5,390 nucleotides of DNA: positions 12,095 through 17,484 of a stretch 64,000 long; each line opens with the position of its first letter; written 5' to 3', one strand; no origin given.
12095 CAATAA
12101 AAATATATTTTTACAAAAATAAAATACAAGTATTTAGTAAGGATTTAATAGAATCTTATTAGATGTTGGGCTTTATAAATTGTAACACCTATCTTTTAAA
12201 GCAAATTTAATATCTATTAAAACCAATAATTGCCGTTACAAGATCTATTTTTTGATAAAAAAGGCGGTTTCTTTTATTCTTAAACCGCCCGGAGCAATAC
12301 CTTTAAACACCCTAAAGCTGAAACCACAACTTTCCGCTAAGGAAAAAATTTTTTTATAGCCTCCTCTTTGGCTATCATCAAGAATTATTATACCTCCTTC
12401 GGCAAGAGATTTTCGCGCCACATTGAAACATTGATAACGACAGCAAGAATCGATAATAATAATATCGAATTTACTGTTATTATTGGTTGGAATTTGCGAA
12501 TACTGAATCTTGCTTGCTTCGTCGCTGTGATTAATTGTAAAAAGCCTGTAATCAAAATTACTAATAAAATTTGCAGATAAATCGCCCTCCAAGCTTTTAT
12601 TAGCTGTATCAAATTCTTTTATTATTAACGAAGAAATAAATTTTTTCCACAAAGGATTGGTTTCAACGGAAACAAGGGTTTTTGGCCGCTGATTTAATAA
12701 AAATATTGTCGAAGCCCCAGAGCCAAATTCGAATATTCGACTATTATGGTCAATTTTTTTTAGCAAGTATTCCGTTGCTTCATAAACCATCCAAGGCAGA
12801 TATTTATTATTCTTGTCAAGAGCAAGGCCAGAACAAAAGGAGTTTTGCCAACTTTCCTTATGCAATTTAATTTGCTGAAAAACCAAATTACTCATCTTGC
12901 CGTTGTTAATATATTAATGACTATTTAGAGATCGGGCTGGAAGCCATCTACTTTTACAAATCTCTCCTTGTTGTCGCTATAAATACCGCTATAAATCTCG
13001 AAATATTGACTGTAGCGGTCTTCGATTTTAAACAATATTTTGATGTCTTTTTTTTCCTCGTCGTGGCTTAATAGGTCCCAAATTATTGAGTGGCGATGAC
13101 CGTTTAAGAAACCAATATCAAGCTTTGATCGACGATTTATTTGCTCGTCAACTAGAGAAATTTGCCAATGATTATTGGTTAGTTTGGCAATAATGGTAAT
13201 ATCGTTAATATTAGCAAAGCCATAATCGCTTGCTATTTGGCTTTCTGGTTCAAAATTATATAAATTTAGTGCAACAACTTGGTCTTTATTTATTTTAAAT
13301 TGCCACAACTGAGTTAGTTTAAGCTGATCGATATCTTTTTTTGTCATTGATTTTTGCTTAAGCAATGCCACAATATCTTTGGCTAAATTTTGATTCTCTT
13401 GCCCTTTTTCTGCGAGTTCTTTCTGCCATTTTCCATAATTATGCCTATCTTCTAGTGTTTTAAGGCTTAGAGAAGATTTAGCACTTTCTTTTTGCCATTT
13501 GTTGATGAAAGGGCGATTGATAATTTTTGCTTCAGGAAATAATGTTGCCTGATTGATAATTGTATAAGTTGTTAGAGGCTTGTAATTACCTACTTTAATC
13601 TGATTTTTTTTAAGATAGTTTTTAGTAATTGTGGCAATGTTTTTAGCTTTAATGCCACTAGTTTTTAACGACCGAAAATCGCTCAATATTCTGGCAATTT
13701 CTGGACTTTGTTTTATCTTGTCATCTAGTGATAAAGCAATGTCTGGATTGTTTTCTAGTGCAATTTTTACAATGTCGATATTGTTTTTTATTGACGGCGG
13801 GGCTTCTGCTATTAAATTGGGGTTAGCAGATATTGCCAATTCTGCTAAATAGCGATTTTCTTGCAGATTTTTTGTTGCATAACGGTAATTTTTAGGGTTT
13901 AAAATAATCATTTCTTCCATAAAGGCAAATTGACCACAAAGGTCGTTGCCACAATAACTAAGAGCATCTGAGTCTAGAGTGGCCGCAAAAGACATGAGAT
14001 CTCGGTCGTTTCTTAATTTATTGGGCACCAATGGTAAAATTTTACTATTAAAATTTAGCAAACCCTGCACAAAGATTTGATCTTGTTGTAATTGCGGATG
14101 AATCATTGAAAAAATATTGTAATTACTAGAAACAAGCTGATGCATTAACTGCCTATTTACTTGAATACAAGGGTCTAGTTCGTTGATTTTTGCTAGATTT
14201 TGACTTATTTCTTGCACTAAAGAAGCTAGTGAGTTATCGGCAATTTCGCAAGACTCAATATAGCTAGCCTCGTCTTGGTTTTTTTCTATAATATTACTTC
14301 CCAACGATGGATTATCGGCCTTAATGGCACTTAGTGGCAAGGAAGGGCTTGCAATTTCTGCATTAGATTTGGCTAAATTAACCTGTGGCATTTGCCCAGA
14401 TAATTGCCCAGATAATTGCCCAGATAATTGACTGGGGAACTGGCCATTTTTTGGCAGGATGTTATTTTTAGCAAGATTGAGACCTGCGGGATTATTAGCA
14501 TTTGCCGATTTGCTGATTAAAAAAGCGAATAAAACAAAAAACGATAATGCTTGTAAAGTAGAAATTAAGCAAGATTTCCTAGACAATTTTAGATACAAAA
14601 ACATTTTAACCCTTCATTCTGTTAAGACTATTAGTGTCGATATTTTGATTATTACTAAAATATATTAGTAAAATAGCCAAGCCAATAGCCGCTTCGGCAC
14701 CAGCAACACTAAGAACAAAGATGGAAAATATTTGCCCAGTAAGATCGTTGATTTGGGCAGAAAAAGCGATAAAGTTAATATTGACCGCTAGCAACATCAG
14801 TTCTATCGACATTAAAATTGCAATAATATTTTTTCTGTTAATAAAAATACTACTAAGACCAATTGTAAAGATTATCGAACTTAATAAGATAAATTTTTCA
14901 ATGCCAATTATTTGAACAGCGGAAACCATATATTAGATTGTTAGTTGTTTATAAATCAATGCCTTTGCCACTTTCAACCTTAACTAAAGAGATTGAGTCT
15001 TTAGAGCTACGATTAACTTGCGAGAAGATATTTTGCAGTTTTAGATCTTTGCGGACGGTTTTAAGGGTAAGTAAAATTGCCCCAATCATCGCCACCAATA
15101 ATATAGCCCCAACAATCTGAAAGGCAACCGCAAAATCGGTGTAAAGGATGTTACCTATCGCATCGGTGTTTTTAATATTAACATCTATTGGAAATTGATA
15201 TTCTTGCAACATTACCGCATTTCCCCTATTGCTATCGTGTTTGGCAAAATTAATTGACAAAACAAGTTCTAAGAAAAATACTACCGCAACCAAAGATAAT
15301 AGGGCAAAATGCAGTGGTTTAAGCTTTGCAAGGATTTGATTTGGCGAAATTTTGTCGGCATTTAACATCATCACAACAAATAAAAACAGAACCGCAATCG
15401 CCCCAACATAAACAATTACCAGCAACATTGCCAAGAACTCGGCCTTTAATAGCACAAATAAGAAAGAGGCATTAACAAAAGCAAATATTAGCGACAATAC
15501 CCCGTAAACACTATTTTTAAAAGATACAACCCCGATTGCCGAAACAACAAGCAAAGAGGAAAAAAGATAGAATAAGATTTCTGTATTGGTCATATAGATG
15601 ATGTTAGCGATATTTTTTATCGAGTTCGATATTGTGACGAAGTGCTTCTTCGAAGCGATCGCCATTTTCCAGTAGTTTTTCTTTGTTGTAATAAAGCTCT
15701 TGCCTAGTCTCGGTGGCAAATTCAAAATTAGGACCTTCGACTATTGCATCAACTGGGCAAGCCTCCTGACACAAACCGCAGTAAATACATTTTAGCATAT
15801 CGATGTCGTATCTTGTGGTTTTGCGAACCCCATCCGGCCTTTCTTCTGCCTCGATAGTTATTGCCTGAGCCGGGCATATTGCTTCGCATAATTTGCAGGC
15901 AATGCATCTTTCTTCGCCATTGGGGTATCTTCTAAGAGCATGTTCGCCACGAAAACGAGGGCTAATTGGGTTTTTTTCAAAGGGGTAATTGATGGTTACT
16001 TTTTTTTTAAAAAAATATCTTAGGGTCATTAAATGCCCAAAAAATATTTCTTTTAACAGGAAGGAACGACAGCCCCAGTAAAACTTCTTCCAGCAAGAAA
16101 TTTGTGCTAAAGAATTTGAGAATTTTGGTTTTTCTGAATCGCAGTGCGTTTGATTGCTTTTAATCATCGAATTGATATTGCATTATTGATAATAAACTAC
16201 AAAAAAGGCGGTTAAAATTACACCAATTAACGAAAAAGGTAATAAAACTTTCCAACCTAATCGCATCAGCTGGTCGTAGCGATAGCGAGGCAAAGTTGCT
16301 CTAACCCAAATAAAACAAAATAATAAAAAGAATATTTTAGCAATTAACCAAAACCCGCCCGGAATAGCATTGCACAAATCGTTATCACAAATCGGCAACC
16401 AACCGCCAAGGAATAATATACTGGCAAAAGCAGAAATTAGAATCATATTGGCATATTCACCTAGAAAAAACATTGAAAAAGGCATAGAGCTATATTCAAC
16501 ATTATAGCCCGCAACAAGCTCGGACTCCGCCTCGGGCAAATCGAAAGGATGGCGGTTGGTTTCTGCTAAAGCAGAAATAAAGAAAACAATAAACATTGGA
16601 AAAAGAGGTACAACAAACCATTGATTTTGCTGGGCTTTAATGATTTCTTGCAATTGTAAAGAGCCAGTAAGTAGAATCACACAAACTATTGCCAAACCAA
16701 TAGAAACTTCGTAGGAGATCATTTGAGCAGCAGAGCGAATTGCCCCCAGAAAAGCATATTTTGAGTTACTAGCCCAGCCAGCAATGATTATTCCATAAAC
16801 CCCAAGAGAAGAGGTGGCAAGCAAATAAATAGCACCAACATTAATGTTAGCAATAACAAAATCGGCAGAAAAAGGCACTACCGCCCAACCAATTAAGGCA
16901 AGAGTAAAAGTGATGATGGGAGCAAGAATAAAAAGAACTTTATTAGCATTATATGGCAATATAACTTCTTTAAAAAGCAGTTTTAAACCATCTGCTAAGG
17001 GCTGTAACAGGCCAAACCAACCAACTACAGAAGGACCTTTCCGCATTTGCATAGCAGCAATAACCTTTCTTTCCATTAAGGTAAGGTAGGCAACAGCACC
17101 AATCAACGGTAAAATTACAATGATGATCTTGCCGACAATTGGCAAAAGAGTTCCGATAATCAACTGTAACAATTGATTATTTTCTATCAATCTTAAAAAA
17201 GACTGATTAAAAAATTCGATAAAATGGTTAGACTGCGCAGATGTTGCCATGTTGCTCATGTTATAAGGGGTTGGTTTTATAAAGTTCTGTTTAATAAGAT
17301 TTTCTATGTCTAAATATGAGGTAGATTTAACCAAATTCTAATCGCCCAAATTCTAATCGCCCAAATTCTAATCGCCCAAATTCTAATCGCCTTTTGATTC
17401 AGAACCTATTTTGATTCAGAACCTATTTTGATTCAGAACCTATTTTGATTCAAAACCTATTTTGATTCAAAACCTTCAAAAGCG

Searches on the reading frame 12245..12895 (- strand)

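Call 17: search_protein_families(library=pfam, proteins=[window:12245-12895:-])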
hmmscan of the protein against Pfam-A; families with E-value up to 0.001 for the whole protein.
window:12245-12895:- (216 aa): 1 family
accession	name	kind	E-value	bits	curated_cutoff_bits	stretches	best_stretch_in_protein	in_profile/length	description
PF13578.12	Methyltransf_24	-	0.0001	23.6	26.3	1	56-174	2-104/105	Methyltransferase domain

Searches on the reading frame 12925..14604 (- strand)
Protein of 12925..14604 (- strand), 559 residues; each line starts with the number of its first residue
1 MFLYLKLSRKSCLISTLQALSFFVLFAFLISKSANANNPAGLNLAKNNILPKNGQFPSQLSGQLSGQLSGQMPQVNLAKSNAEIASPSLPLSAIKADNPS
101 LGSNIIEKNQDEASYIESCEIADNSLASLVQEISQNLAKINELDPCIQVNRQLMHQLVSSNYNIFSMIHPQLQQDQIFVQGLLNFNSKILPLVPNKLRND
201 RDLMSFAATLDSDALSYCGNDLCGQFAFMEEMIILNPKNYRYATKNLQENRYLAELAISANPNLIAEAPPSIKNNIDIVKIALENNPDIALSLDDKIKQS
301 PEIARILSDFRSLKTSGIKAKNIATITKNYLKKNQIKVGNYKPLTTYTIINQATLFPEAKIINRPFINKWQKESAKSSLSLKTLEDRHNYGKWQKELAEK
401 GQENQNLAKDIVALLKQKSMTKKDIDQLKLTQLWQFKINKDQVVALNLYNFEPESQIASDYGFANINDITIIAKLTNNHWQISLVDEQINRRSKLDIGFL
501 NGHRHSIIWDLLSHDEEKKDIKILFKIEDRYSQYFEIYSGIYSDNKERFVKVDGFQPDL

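Call 18: search_protein_families(library=pfam, proteins=[window:12925-14604:-])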
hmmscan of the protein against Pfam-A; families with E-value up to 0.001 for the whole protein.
window:12925-14604:- (559 aa): 1 family
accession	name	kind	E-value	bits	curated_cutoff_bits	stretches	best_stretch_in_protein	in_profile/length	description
PF13475.11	DUF4116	-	2.8e-18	65.6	24.9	2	250-290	1-41/49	Domain of unknown function (DUF4116)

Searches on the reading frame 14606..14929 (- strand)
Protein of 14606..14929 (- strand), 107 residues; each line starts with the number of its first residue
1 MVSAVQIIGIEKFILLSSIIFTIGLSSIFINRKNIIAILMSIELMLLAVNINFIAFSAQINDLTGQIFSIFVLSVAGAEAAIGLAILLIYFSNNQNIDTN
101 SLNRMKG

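Call 18: search_protein_families(library=pfam, proteins=[window:14606-14929:-])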
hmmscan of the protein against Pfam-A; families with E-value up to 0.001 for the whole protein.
window:14606-14929:- (107 aa): 1 family
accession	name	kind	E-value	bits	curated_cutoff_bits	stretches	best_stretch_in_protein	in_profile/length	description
PF00420.29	Oxidored_q2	-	3.1e-24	85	26.1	1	13-107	2-95/95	NADH-ubiquinone/plastoquinone oxidoreductase chain 4L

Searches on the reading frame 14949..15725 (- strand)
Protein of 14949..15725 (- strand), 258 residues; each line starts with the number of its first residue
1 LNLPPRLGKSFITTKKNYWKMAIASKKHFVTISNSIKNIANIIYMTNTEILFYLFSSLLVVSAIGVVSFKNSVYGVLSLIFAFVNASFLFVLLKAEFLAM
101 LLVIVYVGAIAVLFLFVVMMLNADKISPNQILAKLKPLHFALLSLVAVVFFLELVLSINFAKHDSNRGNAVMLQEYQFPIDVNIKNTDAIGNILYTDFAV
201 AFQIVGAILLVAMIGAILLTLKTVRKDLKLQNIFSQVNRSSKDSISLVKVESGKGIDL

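Call 18: search_protein_families(library=pfam, proteins=[window:14949-15725:-])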
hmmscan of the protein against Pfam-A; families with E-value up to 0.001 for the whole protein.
window:14949-15725:- (258 aa): 1 family
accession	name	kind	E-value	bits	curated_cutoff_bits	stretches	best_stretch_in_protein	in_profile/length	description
PF00499.25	Oxidored_q3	-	2.3e-35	121.9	33.2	1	62-219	1-146/146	NADH-ubiquinone/plastoquinone oxidoreductase chain 6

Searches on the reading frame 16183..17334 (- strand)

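Call 18: search_protein_families(library=pfam, proteins=[window:16183-17334:-])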
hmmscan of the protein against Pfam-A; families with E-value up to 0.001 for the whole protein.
window:16183-17334:- (383 aa): 1 family
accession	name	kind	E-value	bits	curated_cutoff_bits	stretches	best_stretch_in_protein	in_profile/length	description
PF00146.26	NADHdh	-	1.9e-128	428.4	27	1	69-376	2-298/298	NADH dehydrogenase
